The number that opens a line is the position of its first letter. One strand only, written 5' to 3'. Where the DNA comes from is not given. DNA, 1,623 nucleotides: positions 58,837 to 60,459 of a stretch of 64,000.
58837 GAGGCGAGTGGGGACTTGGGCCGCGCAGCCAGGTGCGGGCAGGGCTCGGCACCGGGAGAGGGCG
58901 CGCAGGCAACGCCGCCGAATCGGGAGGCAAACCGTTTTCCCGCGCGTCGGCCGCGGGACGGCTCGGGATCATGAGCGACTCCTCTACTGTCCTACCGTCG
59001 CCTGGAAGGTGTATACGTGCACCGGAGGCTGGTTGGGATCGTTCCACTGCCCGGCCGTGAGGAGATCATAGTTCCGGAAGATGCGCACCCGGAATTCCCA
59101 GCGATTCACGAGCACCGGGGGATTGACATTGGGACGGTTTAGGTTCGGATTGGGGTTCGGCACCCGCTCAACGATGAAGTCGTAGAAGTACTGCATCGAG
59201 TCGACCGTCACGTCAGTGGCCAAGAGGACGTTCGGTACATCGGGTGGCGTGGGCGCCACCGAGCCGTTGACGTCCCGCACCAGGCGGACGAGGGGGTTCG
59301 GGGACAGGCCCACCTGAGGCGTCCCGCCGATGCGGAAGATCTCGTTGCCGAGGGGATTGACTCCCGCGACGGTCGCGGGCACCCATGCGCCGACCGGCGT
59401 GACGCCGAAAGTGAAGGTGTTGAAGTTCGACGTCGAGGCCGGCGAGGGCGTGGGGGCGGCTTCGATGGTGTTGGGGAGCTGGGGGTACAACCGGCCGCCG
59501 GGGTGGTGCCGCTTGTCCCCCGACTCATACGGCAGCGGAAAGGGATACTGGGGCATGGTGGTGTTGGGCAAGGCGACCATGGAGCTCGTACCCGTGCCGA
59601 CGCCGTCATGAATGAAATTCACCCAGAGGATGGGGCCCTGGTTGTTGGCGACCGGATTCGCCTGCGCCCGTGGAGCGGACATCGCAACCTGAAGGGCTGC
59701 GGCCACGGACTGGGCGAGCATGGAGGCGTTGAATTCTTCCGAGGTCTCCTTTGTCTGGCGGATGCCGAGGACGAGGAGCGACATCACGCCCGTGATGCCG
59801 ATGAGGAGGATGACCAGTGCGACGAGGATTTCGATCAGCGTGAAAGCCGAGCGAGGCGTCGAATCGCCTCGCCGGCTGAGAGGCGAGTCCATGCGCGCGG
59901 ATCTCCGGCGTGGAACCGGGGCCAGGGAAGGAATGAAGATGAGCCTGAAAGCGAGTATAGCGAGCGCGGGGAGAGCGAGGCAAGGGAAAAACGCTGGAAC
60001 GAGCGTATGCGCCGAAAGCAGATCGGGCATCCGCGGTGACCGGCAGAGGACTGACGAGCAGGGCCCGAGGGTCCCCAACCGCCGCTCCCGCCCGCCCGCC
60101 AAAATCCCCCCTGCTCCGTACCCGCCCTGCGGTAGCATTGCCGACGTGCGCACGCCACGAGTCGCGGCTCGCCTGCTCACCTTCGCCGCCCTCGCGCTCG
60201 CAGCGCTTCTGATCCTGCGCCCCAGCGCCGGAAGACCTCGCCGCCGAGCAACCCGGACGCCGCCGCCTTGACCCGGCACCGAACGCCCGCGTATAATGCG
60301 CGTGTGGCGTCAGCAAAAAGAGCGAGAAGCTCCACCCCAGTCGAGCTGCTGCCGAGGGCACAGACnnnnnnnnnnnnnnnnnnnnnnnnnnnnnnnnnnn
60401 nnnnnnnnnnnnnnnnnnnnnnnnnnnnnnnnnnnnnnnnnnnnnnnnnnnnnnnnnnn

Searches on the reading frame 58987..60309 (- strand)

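Call 68: search_protein_families(library=pfam, proteins=[window:58987-60309:-], max_evalue=0.001)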
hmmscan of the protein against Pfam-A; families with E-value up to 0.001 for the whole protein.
window:58987-60309:- (441 aa): 1 family
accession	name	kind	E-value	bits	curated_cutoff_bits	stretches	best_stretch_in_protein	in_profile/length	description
PF07963.17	N_methyl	-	3.5e-06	26.8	21.2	1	153-176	4-27/27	Prokaryotic N-terminal methylation motif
